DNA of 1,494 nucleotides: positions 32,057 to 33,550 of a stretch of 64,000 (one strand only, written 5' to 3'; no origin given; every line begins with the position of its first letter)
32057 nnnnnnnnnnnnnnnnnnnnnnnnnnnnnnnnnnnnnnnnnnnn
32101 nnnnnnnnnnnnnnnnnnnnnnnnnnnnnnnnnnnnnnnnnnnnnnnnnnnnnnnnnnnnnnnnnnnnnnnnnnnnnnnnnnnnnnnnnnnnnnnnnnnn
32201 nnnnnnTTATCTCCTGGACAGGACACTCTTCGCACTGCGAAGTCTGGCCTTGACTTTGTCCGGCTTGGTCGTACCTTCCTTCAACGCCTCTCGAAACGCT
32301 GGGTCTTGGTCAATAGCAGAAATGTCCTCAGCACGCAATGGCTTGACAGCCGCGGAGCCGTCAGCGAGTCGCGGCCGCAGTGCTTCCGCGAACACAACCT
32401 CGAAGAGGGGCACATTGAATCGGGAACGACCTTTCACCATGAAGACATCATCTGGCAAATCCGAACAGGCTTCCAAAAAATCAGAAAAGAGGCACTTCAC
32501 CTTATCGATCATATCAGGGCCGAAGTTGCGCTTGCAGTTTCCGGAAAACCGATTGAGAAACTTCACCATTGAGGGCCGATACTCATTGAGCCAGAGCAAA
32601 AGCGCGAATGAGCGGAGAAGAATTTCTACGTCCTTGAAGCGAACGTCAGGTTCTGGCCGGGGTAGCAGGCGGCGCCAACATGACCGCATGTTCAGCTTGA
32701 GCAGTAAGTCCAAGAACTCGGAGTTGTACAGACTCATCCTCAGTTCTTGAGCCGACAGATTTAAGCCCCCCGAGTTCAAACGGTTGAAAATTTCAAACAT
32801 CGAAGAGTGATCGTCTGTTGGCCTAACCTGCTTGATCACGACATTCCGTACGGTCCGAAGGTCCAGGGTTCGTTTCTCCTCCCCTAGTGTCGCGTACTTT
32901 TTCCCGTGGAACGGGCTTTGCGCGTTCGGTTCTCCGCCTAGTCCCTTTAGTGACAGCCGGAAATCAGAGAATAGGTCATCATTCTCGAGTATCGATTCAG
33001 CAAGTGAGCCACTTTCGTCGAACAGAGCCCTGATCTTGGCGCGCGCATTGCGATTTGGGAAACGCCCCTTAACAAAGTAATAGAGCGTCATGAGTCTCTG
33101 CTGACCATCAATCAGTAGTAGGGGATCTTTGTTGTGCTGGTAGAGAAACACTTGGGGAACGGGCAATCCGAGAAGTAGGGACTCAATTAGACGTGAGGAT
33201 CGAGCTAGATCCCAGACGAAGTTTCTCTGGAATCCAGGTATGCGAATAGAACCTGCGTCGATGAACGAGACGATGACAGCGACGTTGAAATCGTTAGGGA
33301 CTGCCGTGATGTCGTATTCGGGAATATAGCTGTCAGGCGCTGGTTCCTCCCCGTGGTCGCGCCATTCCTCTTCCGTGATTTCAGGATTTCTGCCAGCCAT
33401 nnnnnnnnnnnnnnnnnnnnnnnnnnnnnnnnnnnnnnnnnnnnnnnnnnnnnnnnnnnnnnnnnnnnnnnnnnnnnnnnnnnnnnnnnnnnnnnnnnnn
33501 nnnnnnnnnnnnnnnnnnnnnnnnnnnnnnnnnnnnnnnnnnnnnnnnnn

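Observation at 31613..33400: DUF262 + HEPN two-gene module as the main intact cargo: candidate mobile anti-phage system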

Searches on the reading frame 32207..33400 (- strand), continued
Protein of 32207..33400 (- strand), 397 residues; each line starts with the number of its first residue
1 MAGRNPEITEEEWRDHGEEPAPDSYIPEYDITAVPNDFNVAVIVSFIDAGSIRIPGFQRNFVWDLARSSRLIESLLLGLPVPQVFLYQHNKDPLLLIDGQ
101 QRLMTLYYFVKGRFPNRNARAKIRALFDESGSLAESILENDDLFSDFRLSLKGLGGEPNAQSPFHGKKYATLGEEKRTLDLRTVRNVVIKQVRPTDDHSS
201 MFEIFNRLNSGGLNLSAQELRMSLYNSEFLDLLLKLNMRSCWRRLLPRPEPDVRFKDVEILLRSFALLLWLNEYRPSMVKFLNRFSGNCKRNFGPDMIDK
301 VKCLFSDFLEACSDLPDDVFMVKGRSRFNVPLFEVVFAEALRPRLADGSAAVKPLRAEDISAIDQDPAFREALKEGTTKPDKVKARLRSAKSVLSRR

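Call 73: find_related_loci(query=A5, collection=metagenome_contigs, flank=4000)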
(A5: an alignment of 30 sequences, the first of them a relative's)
Query A5 (184 aa) in metagenome_contigs; peptide patterns used: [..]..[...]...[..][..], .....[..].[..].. (x = any residue, [..] = any of these).
600 stretches matched a pattern (row limit reached: there are more); 338 encode a relative of the query (tblastn E <= 1e-3); the best 80 are kept; 80 distinct loci.
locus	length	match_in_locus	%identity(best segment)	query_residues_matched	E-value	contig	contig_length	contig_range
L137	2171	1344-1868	52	1-176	9e-64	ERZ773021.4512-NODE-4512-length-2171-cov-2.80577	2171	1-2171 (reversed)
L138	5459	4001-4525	53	3-177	6e-62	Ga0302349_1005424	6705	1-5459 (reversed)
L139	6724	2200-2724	50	2-176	3e-60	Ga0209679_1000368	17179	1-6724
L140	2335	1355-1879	51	3-177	3e-59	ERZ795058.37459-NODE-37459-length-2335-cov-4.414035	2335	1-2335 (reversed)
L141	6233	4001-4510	51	1-170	1e-58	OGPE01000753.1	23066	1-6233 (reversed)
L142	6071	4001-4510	51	1-170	1e-58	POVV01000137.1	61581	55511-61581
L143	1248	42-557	54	5-176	2e-61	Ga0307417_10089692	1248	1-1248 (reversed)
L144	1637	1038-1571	48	4-181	1e-59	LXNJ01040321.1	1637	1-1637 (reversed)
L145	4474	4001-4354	76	22-139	2e-57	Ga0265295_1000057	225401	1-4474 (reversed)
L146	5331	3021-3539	49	3-175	2e-57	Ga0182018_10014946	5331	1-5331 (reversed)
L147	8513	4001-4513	52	6-176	4e-57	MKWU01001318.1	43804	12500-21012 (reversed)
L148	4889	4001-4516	50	4-176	1e-56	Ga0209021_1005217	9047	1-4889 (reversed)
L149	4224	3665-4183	49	3-175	9e-57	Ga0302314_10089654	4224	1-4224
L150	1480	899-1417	49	3-175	7e-59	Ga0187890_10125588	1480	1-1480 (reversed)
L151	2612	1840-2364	51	2-176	2e-56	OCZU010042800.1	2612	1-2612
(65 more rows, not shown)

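Call 77: predict_structure(alignment_id=A3)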
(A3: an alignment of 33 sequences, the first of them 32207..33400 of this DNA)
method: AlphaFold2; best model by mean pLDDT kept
length: 397 residues; sequences in the alignment: 33
mean_pLDDT: 74.8   pTM: 0.71
mean pLDDT of the five models: 74.8, 69.2, 68.1, 64.4, 61.8
residues with pLDDT >= 90: 119; 70-90: 142; 50-70: 77; < 50: 59
segments of 3 or more residues with pLDDT < 50: 1-35, 55-60, 191-194, 206-215
pLDDT, mean of each block of 10 residues (from residue 1): 36 30 31 53 73 51 72 77 55 53 75 84 75 81 87 62 83 83 62 53 49 50 74 91 89 82 96 84 87 94 97 96 90 97 91 96 96 82 94 89
secondary structure, 60 per line:
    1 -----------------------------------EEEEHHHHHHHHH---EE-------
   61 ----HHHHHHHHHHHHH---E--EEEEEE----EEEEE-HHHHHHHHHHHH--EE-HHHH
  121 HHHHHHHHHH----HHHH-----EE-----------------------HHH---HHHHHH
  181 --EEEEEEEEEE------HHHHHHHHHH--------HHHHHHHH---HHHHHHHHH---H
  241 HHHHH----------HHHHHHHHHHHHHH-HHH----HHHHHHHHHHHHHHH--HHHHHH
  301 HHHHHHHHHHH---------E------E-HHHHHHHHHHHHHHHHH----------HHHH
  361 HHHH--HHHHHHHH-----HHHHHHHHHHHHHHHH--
elements in order: E36-39 H40-48 H65-77 E84-89 E94-98 H100-111 H117-130 H135-138 H175-180 E183-192 H199-208 H217-224 H228-236 H240-245 H256-269 H278-292 H295-311 H330-346 H357-364 H367-374 H380-395

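Call 81: fold_search(model_id=the predicted structure, library=pdb)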
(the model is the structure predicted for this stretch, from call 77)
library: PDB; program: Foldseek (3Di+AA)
matches with E <= 10: 218; with E <= 0.001: 0
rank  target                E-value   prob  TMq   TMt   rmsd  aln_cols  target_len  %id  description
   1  7p9m_B                1.4e-02  0.77  0.24  0.19  19.1       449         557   13  BrxU, GmrSD-family Type IV restriction enzyme (released 2021-12-08)
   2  9jfl_A                5.5e-02  0.54  0.27  0.21  16.2       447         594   14  Molecular basis of the phosphorothioation-sensing antiphage defence system DndBCDE-DndI (released 2024-12-11)
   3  9jfl_B                1.9e-01  0.35  0.29  0.22  13.9       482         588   13  Molecular basis of the phosphorothioation-sensing antiphage defence system DndBCDE-DndI (released 2024-12-11)
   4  6sdk_A                3.8e-01  0.41  0.19  0.35  16.0       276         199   13  Crystal structure of bacterial ParB dimer bound to CDP (released 2019-10-23)
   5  6sdk_B                4.0e-01  0.28  0.18  0.32  18.0       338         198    9  Crystal structure of bacterial ParB dimer bound to CDP (released 2019-10-23)
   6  7ol9_B                6.8e-01  0.12  0.14  0.25  18.7       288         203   12  Crystal structure of C-terminally truncated Bacillus subtilis nucleoid occlusion protein (Noc) complexed to the Noc-bi (released 2022-03-09)
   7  7unj_A                8.8e-01  0.13  0.15  0.21  16.2       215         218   12  De novo designed chlorophyll dimer protein with Zn pheophorbide a methyl ester matching geometry of purple bacterial s (released 2023-04-19)
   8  9def                  9.2e-01  0.11  0.11  0.22  14.8       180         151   13  The designed serine hydrolase known as win (released 2025-02-19)
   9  9jpu_A                9.2e-01  0.05  0.11  0.09  22.3       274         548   14  CryoEM structure of mouse RAG SEC-PHD (released 2025-07-23)
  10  7bnk_A                1.1e+00  0.21  0.19  0.36  16.4       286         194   11  Crystal structure of ParB from Myxococcus xanthus bound to CDP and Monothiophosphate (released 2021-09-08)
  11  8yzx_A                1.1e+00  0.08  0.14  0.16  15.4       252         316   10  Sesquiterpene synthase SydA (released 2025-04-30)
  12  2hwj_E                1.1e+00  0.08  0.14  0.22  15.3       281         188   11  Crystal structure of protein Atu1540 from Agrobacterium tumefaciens (released 2006-08-29)
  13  5ujd_A                1.2e+00  0.35  0.14  0.21   9.0        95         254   18  SbnI from Staphylococcus pseudintermedius (released 2018-01-24)
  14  9klm_L                1.2e+00  0.06  0.10  0.13  17.5       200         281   12  Cryo-EM structure of the monomeric Rhodobacter sphaeroides G1C LH1-RC core complex (released 2025-11-19)
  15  7ol9_A                1.2e+00  0.12  0.16  0.29  17.2       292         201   10  Crystal structure of C-terminally truncated Bacillus subtilis nucleoid occlusion protein (Noc) complexed to the Noc-bi (released 2022-03-09)
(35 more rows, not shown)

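Call 85: find_encoding_contigs(protein=P0036, flank=6000, max_places=3)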
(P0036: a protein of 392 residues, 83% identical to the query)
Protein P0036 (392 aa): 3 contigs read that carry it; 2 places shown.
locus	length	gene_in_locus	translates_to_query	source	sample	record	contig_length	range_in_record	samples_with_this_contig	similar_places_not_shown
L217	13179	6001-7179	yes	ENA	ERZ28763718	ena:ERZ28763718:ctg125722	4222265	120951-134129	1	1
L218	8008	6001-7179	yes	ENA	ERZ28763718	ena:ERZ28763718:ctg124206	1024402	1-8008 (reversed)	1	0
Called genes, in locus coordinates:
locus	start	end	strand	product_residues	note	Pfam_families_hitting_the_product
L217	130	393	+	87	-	-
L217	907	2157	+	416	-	PF13356:Arm-DNA-bind_3, PF22022:Phage_int_M, PF00589:Phage_integrase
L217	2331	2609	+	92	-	PF01527:HTH_Tnp_1, PF13384:HTH_23 (weak), PF13518:HTH_28 (weak)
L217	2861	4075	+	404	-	PF13356:Arm-DNA-bind_3, PF22022:Phage_int_M, PF00589:Phage_integrase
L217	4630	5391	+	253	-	-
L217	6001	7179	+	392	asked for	PF03235:GmrSD_N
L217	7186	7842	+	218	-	PF18735:HEPN_RiboL-PSP (weak)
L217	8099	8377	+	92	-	PF01527:HTH_Tnp_1, PF13518:HTH_28 (weak)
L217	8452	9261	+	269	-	PF13276:HTH_21, PF00665:rve, PF13683:rve_3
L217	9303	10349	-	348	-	-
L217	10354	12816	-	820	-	PF00069:Pkinase, PF07714:PK_Tyr_Ser-Thr, PF03109:ABC1 (weak), PF24389:ORC-CDC6-like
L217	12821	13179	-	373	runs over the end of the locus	PF01555:N6_N4_Mtase (weak)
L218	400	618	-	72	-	-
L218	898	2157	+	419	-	PF13356:Arm-DNA-bind_3, PF22022:Phage_int_M, PF00589:Phage_integrase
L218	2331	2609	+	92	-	PF01527:HTH_Tnp_1, PF13384:HTH_23 (weak), PF13518:HTH_28 (weak)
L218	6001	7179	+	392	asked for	PF03235:GmrSD_N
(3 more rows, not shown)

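Call 86: find_encoding_contigs(protein=P0041, flank=6000, max_places=2)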
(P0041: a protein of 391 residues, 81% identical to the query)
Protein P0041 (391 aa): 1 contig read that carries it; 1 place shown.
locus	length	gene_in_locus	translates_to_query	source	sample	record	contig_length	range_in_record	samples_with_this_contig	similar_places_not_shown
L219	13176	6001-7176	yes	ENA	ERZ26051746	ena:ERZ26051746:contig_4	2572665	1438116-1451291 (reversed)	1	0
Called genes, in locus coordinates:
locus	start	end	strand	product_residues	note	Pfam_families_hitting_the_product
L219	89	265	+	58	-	-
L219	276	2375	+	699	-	PF02368:Big_2 (weak), PF08309:LVIVD (faint)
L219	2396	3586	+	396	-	PF10282:Lactonase (faint), PF02239:Cytochrom_D1 (faint)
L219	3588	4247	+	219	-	PF01205:Impact_N, PF09186:DUF1949 (faint)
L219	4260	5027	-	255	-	PF03446:NAD_binding_2, PF03807:F420_oxidored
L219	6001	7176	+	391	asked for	PF03235:GmrSD_N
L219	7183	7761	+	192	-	-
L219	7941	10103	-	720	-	PF01381:HTH_3, PF13560:HTH_31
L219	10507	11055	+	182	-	-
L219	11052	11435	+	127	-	PF06170:DUF983 (weak)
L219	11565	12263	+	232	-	PF05343:Peptidase_M42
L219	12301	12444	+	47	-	-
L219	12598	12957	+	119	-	PF04199:Cyclase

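Call 87: find_encoding_contigs(protein=P0054, flank=6000, max_places=2)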
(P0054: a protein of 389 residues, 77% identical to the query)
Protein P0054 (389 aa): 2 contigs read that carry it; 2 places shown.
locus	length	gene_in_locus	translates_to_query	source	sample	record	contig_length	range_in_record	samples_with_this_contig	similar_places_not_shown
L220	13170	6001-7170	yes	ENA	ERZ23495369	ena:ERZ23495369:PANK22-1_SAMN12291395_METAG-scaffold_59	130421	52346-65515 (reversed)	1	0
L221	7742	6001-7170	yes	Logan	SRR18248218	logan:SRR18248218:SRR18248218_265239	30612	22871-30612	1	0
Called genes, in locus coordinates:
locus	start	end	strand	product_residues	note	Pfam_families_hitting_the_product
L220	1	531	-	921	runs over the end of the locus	PF02739:5_3_exonuc_N, PF01367:5_3_exonuc, PF01612:DNA_pol_A_exo1, PF00476:DNA_pol_A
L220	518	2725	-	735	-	PF22745:Nlig-Ia, PF01653:DNA_ligase_aden, PF03120:OB_DNA_ligase, PF03119:DNA_ligase_ZBD (weak), PF16589:BRCT_2 (faint), PF12826:HHH_2 (weak), PF00533:BRCT, PF12738:PTCB-BRCT (weak), +1 more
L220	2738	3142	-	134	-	PF08570:DUF1761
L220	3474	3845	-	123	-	-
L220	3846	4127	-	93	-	PF02597:ThiS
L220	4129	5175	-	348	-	PF02012:BNR (faint)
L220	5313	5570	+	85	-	-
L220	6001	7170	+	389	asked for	PF03235:GmrSD_N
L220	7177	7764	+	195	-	PF18735:HEPN_RiboL-PSP (weak)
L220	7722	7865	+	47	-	-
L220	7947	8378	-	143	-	-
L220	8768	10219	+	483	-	PF00884:Sulfatase, PF01663:Phosphodiest, PF16347:SGSH_C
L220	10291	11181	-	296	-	PF04116:FA_hydroxylase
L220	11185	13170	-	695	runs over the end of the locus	PF17191:RecG_wedge, PF00176:SNF2-rel_dom (weak), PF00270:DEAD, PF04851:ResIII, PF00271:Helicase_C, PF19833:RecG_dom3_C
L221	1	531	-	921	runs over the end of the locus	PF02739:5_3_exonuc_N, PF01367:5_3_exonuc, PF01612:DNA_pol_A_exo1, PF00476:DNA_pol_A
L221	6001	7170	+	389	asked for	PF03235:GmrSD_N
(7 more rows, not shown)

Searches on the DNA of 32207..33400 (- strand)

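Call 38: search_dna_similar(query=L078:6698-8449:+, collection=ecoli_genomes, mode=distant, max_rows=10)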
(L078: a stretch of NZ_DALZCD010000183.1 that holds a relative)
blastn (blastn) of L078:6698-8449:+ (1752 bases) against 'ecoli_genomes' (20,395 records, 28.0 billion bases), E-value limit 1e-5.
Records with a match: 31; places in all: 31; records where one place covers at least 80% of the query: 0.
Genomes with a match: 31 of 5426; with a place that covers at least 80% of the query: 0. Places per genome that has any: lowest 1, median 1, highest 1. On chromosomes: 31 places; on plasmids: 0.
Best place of each record, by identity: 60-80% 31.
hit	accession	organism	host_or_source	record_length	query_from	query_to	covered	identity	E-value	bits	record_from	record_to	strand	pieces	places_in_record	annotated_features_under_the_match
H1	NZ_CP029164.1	Escherichia coli strain 104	chicken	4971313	104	701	20%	70.4%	2e-18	167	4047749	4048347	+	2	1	DUF262 domain-containing protein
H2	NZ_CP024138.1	Escherichia coli strain 14EC020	clinical patient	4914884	104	701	20%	70.4%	2e-18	167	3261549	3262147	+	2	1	DUF262 domain-containing protein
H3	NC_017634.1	Escherichia coli O83:H1 str. NRG 857C strain NRG 857C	-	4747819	104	701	20%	70.4%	2e-18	167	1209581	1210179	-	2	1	DUF262 domain-containing protein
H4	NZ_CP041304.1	Escherichia coli strain MSHS 133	Homo sapiens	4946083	104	701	20%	70.4%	2e-18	167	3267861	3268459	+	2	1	DUF262 domain-containing protein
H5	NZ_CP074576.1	Escherichia coli strain CS18F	Chicken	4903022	104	701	20%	70.4%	2e-18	167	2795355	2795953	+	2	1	DUF262 domain-containing protein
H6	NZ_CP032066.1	Escherichia coli strain E166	Avian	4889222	104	701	20%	70.4%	2e-18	167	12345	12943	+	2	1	DUF262 domain-containing protein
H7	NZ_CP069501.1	Escherichia coli strain FDAARGOS_1268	Homo sapiens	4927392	104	701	20%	70.4%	2e-18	167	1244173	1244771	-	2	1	DUF262 domain-containing protein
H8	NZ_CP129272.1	Escherichia coli strain G12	Chicken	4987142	104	701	20%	70.4%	2e-18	167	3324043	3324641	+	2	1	DUF262 domain-containing protein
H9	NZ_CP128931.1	Escherichia coli strain TUM9757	missing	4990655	104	701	20%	70.4%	2e-18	167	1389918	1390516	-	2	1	DUF262 domain-containing protein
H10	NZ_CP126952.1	Escherichia coli O78:H4 strain APEC E12049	Gallus gallus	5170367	104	701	20%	70.4%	2e-18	167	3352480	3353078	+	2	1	DUF262 domain-containing protein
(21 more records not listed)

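Call 39: get_annotated_region(hit=H3, flank=6000)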
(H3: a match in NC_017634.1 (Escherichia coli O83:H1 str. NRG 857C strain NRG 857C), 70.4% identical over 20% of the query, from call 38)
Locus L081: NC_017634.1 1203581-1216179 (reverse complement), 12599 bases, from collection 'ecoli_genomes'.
description: Escherichia coli O83:H1 str. NRG 857C, complete sequence
organism: Escherichia coli O83:H1 str. NRG 857C strain NRG 857C (NCBI taxid 685038)
replicon: chromosome; assembly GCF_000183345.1
host: -; source: -; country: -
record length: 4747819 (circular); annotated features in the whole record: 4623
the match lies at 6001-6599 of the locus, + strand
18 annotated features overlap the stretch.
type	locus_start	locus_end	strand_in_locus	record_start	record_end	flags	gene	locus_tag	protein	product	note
CDS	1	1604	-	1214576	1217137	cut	-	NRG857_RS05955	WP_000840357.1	phage tail tape measure protein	-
CDS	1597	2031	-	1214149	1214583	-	-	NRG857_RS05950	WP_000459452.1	phage tail assembly protein T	-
CDS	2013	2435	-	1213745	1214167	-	gpG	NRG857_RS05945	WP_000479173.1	phage tail assembly chaperone G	-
CDS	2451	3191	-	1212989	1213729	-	-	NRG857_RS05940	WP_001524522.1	phage tail protein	-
CDS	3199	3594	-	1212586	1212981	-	-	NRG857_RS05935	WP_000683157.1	phage minor tail U family protein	-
CDS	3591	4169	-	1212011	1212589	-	-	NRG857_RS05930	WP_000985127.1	phage tail protein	-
CDS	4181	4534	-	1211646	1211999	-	-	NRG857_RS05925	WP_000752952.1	head-tail joining protein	-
CDS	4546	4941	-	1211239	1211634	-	-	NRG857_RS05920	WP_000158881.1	DNA-packaging protein FI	-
CDS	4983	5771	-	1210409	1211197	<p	-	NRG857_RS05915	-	major capsid protein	incomplete; partial in the middle of a contig; missing N-terminus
CDS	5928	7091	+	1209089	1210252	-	-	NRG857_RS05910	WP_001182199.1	DUF262 domain-containing protein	-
CDS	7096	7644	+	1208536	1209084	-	-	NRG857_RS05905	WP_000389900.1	HEPN domain-containing protein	-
CDS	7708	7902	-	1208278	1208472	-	-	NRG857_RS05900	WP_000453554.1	hypothetical protein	-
CDS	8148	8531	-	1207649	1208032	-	-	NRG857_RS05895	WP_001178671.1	helix-turn-helix transcriptional regulator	-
CDS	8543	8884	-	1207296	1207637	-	-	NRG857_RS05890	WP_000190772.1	head decoration protein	-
CDS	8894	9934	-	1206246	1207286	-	-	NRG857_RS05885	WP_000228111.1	major capsid protein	-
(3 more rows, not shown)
